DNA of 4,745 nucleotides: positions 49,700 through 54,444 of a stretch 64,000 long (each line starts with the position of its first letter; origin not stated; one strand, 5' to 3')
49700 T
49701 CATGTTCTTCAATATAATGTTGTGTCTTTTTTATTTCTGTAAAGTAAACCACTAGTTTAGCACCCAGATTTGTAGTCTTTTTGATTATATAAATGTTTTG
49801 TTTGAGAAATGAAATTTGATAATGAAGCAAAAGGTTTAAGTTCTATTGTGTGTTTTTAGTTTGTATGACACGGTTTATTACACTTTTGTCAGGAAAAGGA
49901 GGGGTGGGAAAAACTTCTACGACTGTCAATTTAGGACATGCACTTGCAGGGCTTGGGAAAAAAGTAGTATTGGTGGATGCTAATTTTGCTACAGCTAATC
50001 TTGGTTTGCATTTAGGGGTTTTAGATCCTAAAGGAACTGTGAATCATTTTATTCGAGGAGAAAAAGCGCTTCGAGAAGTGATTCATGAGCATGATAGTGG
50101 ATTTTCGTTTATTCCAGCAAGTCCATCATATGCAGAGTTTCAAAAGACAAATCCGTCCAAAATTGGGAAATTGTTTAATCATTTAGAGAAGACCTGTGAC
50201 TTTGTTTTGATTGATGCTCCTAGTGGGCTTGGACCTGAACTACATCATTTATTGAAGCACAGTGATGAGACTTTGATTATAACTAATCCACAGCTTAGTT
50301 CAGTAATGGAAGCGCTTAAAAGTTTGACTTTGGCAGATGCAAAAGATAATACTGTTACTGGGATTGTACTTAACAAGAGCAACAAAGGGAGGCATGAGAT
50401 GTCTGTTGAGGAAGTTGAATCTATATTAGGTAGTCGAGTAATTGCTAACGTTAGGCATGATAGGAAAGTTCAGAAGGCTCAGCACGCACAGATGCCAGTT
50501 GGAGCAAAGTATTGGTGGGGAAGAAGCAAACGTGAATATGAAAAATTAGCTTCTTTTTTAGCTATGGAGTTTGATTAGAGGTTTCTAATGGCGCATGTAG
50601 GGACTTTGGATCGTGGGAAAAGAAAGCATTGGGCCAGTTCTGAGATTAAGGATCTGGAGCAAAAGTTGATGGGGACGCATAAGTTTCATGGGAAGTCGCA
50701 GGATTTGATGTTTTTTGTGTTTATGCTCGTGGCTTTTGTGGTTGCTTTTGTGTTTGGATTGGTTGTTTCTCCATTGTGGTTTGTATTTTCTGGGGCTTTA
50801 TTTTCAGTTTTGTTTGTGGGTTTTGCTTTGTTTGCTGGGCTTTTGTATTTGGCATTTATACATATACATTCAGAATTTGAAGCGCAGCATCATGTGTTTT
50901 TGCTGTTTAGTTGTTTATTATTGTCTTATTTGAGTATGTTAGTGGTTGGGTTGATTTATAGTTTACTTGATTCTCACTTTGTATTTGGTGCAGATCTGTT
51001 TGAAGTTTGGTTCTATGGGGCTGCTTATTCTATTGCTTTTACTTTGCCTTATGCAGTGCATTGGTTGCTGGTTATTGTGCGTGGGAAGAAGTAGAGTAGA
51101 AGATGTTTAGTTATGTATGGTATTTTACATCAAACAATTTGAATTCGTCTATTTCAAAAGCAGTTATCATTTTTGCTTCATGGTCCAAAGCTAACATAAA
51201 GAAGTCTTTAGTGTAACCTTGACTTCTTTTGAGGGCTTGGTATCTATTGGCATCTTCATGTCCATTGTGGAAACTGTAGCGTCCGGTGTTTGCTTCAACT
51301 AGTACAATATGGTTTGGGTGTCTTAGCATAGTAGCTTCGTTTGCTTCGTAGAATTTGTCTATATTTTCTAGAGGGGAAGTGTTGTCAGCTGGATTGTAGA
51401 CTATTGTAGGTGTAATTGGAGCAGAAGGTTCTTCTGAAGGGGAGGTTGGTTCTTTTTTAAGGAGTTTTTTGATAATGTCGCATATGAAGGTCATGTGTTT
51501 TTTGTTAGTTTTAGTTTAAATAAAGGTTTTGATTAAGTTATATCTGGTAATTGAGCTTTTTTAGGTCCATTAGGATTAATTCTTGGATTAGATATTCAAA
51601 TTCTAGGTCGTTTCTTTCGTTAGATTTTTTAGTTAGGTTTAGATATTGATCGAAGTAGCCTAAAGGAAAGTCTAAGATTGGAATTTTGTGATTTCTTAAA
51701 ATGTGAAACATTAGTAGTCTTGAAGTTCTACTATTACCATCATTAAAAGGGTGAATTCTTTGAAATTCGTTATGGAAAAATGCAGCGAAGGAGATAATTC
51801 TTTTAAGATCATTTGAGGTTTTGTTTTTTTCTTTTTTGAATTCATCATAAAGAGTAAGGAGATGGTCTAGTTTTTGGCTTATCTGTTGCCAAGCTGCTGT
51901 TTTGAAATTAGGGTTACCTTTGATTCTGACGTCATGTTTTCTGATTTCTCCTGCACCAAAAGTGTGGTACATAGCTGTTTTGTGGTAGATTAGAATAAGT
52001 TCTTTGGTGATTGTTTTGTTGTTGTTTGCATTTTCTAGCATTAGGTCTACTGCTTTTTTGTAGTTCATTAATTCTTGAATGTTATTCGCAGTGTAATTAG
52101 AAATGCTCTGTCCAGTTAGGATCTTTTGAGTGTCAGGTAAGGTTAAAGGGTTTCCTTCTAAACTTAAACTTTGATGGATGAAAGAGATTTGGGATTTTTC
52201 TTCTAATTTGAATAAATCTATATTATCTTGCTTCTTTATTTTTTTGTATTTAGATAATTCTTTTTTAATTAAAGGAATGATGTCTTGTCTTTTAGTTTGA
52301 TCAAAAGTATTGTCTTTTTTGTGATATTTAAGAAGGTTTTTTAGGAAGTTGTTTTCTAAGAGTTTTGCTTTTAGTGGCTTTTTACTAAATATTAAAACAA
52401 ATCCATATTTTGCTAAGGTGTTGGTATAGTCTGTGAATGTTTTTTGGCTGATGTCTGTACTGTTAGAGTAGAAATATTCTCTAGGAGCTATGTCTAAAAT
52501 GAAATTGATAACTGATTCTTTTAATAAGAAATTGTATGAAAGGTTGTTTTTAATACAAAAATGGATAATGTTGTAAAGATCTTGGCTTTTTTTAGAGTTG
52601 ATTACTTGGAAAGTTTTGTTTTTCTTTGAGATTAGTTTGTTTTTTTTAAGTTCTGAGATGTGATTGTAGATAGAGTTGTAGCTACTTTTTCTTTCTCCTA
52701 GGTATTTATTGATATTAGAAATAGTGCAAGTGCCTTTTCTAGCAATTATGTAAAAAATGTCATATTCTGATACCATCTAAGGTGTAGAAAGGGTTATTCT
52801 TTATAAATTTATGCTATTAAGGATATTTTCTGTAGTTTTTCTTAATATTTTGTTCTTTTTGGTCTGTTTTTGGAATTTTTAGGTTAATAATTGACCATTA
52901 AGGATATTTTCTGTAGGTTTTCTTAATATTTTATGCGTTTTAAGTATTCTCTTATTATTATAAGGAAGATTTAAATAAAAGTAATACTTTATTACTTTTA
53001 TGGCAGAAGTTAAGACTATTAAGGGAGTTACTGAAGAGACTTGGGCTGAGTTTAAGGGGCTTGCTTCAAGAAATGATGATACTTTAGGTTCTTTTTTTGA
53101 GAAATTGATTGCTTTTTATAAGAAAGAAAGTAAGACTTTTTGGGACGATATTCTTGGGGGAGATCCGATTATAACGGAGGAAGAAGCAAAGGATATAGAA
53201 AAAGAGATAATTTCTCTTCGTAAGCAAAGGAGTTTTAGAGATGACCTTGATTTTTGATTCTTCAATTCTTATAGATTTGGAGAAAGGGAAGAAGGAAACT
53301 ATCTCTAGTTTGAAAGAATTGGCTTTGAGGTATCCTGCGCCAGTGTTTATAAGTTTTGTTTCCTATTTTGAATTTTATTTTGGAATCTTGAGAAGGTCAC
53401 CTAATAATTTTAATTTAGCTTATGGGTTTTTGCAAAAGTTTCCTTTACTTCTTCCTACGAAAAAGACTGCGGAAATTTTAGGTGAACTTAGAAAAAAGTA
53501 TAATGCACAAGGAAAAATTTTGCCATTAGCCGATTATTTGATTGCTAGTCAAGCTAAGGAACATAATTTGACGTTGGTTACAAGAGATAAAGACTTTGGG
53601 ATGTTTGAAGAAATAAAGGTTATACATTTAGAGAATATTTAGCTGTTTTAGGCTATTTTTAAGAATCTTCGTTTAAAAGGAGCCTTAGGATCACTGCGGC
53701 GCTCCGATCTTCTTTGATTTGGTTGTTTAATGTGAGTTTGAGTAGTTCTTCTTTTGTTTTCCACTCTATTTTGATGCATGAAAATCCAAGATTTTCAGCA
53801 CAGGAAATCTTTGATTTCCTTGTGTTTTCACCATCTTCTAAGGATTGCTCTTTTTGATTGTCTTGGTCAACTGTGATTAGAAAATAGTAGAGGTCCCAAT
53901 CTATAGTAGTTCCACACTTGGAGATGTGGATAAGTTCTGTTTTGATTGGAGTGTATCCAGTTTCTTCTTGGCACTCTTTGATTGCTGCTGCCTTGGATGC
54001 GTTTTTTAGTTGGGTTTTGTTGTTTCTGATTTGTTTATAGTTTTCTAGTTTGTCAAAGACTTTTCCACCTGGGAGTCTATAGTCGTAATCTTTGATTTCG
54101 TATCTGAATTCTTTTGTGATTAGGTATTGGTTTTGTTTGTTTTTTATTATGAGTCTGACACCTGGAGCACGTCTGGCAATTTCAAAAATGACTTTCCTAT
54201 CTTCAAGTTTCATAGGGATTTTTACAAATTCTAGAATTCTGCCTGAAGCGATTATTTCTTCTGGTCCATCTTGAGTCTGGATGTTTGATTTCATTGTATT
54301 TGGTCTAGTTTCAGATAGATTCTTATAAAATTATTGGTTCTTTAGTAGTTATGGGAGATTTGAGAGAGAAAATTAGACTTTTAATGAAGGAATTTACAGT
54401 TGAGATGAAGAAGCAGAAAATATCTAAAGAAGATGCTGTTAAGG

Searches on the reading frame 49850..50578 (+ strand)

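Call 58: search_protein_families(library=pfam, proteins=[window:49850-50578:+], max_evalue=0.001)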
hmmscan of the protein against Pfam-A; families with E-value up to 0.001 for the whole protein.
window:49850-50578:+ (242 aa): 8 families
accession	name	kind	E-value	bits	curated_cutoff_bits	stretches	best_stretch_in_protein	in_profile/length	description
PF13614.12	AAA_31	-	1.1e-17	65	27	1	8-152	2-154/177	AAA domain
PF01656.29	CbiA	-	6.2e-17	62.2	25.4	1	10-217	1-125/125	CobQ/CobB/MinD/ParA nucleotide binding domain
PF10609.15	ParA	-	6.4e-17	62.2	27.1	1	7-204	3-200/246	NUBPL iron-transfer P-loop NTPase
PF06564.18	CBP_BcsQ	-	3.1e-10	40.4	21.3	1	11-151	5-151/234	Cellulose biosynthesis protein BcsQ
PF00142.24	Fer4_NifH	-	2e-08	34.5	25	1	14-45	6-37/271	4Fe-4S iron sulfur cluster binding proteins, NifH/frxC family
PF13500.12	AAA_26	-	1.7e-06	28.5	27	1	18-209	11-196/198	AAA domain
PF09140.17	MipZ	-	2.2e-05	24.4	20.7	1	10-138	3-122/262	ATPase MipZ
PF02374.21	ArsA_ATPase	-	3.7e-05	23.5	24.3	1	11-43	4-36/305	Anion-transporting ATPase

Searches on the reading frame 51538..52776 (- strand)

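Call 58: search_protein_families(library=pfam, proteins=[window:51538-52776:-], max_evalue=0.001)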
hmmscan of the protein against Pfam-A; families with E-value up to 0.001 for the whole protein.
window:51538-52776:- (412 aa): 1 family
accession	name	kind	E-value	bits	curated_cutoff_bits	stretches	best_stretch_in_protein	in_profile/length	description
PF02661.23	Fic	-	2.3e-16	60.9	24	1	256-360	2-93/93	Fic/DOC family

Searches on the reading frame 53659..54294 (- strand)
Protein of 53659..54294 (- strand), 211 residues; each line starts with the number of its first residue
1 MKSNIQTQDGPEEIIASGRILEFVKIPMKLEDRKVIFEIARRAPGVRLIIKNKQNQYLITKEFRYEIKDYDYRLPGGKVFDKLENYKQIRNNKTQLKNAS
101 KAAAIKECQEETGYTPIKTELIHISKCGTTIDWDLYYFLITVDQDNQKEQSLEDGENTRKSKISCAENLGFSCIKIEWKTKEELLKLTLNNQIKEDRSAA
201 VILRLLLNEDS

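Call 58: search_protein_families(library=pfam, proteins=[window:53659-54294:-], max_evalue=0.001)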
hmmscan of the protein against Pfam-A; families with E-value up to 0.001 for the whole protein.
window:53659-54294:- (211 aa): 1 family
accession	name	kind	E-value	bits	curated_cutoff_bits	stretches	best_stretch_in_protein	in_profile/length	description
PF00293.34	NUDIX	-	1.9e-06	28.4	21.1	1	42-156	2-106/134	NUDIX domain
